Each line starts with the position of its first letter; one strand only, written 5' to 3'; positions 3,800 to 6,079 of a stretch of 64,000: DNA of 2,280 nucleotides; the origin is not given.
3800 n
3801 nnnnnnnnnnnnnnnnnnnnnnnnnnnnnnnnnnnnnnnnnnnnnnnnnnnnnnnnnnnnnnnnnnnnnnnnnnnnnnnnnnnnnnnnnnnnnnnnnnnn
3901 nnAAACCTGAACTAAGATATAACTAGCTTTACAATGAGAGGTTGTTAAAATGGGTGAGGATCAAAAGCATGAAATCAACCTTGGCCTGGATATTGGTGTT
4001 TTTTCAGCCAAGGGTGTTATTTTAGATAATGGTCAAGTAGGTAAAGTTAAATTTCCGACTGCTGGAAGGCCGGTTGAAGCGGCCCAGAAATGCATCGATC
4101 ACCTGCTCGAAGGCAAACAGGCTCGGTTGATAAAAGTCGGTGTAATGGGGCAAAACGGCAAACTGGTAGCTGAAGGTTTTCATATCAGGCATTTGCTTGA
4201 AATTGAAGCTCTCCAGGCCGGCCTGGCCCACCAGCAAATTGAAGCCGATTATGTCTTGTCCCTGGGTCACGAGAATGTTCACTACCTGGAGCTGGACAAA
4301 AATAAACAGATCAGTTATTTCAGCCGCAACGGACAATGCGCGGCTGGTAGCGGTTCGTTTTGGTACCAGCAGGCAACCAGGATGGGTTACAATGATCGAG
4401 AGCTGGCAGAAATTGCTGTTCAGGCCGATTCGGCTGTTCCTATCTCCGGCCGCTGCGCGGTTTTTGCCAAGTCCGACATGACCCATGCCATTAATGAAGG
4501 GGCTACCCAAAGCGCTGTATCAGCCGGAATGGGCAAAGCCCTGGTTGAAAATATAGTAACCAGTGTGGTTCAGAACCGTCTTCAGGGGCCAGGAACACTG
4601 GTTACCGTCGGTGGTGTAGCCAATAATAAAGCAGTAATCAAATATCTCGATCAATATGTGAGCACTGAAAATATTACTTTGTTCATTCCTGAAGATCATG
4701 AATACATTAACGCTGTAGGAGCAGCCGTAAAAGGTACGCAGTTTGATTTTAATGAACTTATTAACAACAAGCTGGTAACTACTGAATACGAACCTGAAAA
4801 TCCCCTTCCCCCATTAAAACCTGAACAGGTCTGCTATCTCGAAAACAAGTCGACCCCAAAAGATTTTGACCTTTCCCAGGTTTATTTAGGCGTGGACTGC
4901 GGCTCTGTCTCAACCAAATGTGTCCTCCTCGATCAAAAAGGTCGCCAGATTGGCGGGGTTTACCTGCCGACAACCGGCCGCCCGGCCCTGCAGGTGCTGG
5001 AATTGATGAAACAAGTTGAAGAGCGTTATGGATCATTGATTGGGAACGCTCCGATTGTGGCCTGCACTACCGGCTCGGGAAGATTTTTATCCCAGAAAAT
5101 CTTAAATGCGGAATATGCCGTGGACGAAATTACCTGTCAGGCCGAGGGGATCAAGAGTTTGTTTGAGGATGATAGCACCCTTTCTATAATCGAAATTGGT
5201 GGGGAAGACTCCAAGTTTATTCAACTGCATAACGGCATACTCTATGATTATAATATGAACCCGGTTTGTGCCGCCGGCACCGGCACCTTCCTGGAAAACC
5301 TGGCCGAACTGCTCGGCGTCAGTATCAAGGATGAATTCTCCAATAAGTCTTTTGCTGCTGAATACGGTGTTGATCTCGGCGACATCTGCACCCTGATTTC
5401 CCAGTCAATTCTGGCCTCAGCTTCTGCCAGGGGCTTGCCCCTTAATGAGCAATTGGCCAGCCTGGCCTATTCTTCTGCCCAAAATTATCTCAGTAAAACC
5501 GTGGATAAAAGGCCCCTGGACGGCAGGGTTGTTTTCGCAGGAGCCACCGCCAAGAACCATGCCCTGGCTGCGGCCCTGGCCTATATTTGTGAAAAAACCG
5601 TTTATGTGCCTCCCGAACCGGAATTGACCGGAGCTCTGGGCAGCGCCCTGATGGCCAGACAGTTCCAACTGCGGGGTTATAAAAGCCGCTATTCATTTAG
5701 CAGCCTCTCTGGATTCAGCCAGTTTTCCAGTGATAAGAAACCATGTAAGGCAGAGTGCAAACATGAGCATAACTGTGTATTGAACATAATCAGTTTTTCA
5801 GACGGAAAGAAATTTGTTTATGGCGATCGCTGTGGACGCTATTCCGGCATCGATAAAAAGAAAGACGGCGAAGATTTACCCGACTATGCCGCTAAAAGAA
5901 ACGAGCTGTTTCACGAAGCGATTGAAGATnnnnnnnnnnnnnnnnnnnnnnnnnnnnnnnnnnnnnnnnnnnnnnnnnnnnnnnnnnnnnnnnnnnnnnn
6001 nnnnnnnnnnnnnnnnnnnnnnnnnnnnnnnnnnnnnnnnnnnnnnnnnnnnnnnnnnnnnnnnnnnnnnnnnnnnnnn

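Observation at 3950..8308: A 1452-aa protein that puts two activase-type ATPase domains and a dehydratase-component-like domain in one polypeptide, co-directional with a thiolase and an ornithine carbamoyltransferase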

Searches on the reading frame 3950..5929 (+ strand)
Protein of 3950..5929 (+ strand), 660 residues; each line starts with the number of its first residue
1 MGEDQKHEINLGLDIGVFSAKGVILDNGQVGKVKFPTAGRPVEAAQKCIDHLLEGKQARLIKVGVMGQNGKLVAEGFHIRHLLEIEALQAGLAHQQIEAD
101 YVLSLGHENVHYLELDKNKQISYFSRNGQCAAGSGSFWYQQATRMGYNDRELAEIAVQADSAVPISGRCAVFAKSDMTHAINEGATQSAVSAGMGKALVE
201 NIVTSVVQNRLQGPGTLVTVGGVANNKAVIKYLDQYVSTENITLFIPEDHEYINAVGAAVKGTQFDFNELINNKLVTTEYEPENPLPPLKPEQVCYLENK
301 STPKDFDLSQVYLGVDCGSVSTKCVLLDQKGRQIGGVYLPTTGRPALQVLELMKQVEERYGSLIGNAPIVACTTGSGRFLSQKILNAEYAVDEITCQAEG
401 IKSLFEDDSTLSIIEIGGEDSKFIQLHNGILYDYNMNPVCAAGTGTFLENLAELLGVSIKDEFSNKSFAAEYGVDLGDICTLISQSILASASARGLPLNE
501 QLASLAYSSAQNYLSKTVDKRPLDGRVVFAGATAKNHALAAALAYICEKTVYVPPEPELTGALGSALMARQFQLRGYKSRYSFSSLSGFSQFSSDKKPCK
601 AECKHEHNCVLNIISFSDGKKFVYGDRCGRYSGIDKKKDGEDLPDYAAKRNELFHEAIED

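Call 64: predict_structure(alignment_id=A3)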
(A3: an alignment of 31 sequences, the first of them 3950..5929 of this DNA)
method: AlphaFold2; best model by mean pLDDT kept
length: 660 residues; sequences in the alignment: 31
mean_pLDDT: 82.7   pTM: 0.78
mean pLDDT of the five models: 82.7, 82.4, 81.5, 79.9, 78.5
residues with pLDDT >= 90: 286; 70-90: 257; 50-70: 84; < 50: 33
segments of 3 or more residues with pLDDT < 50: 1-6, 440-442, 627-644
pLDDT, mean of each block of 10 residues (from residue 1): 54 90 91 90 93 90 91 89 92 92 86 89 78 69 73 84 71 69 70 89 88 92 90 93 94 95 91 84 90 89 79 88 93 90 74 93 91 89 91 93 91 82 90 76 59 78 92 75 61 81 88 83 93 89 93 94 97 90 83 79 60 81 59 35 49 61
secondary structure, 60 per line:
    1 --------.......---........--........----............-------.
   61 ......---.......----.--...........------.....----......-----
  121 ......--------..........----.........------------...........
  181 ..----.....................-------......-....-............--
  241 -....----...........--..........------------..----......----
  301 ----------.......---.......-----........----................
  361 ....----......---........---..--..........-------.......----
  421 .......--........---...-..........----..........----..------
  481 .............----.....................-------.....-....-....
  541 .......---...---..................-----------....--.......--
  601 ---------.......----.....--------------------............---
elements in order: E9-15 E19-26 E29-36 H41-52 E60-66 H70-76 H84-94 E101-105 E110-115 E121-126 H135-144 H149-157 H170-182 H187-207 E215-220 H222-225 H227-238 E242-245 H250-260 E263-266 H267-272 E294-296 E311-317 E321-327 E333-340 H345-364 E369-374 H378-385 H393-402 E410-416 E421-427 E430-437 H445-454 H459-468 H481-493 H498-518 E526-530 H532-535 H537-547 E551-553 H557-574 H586-589 E592-598 E610-616 E621-625 H646-657

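Call 90: fold_search(model_id=the predicted structure, library=pdb)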
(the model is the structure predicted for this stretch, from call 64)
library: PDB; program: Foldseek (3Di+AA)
matches with E <= 10: 1674; with E <= 0.001: 959
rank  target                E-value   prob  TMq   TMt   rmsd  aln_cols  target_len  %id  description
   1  4ehu_B                8.3e-18  1.00  0.36  0.88   2.5       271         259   27  Activator of the 2-Hydroxyisocaproyl-CoA Dehydratase from Clostridium difficile with bound ADPNP (released 2012-08-08)
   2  4eht_A                1.1e-17  1.00  0.36  0.86   2.7       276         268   28  Activator of the 2-Hydroxyisocaproyl-CoA dehydratase from Clostridium difficile with bound ADP (released 2012-08-08)
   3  4eht_B                1.6e-17  1.00  0.36  0.86   2.5       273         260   28  Activator of the 2-Hydroxyisocaproyl-CoA dehydratase from Clostridium difficile with bound ADP (released 2012-08-08)
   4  1hux_A                2.4e-17  1.00  0.36  0.87   2.8       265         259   26  CRYSTAL STRUCTURE OF THE ACIDAMINOCOCCUS FERMENTANS (R)-2-HYDROXYGLUTARYL-COA DEHYDRATASE COMPONENT A (released 2001-03-21)
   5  9gai_D                5.4e-17  1.00  0.37  0.90   2.4       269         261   26  3-methylbenzoyl-CoA reductase from Thauera chlorobenzoica (MbdONPQ) (released 2026-02-18)
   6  9gba_D                2.8e-15  1.00  0.37  0.90   2.3       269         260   26  3-methylbenzoyl-CoA reductase from Thauera chlorobenzoica (MbdONPQ) + AMPPNP (released 2026-02-18)
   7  9gai_O                4.9e-14  1.00  0.34  0.80   3.0       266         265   21  3-methylbenzoyl-CoA reductase from Thauera chlorobenzoica (MbdONPQ) (released 2026-02-18)
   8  9gai_C                6.9e-14  1.00  0.34  0.80   3.2       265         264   22  3-methylbenzoyl-CoA reductase from Thauera chlorobenzoica (MbdONPQ) (released 2026-02-18)
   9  7yyl_E                7.3e-14  1.00  0.32  0.80   3.5       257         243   27  nucleotide-free DCCP:DCCP-R complex (released 2022-12-28)
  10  7yyl_F                2.2e-12  1.00  0.32  0.82   4.1       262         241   32  nucleotide-free DCCP:DCCP-R complex (released 2022-12-28)
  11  3h1q_A                2.1e-11  1.00  0.29  0.64   5.0       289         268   16  Crystal structure of ethanolamine utilization protein EutJ from Carboxydothermus hydrogenoformans (released 2009-05-19)
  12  3h1q_B                2.8e-11  1.00  0.30  0.66   4.7       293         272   17  Crystal structure of ethanolamine utilization protein EutJ from Carboxydothermus hydrogenoformans (released 2009-05-19)
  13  2v7y                  1.0e-09  1.00  0.26  0.33  26.3       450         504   12  Crystal structure of the molecular chaperone DnaK from Geobacillus kaustophilus HTA426 in post-ATP hydrolysis state (released 2008-04-08)
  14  4xhp                  1.0e-09  1.00  0.27  0.25  24.7       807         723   10  Bacillus thuringiensis ParM hybrid protein with ADP, containing two ParM mutants (released 2016-03-09)
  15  4nb4_H                1.2e-09  1.00  0.28  0.63   5.7       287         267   18  Pantothenamide-bound Pantothenate kinase from Staphylococcus aureus (released 2014-03-05)
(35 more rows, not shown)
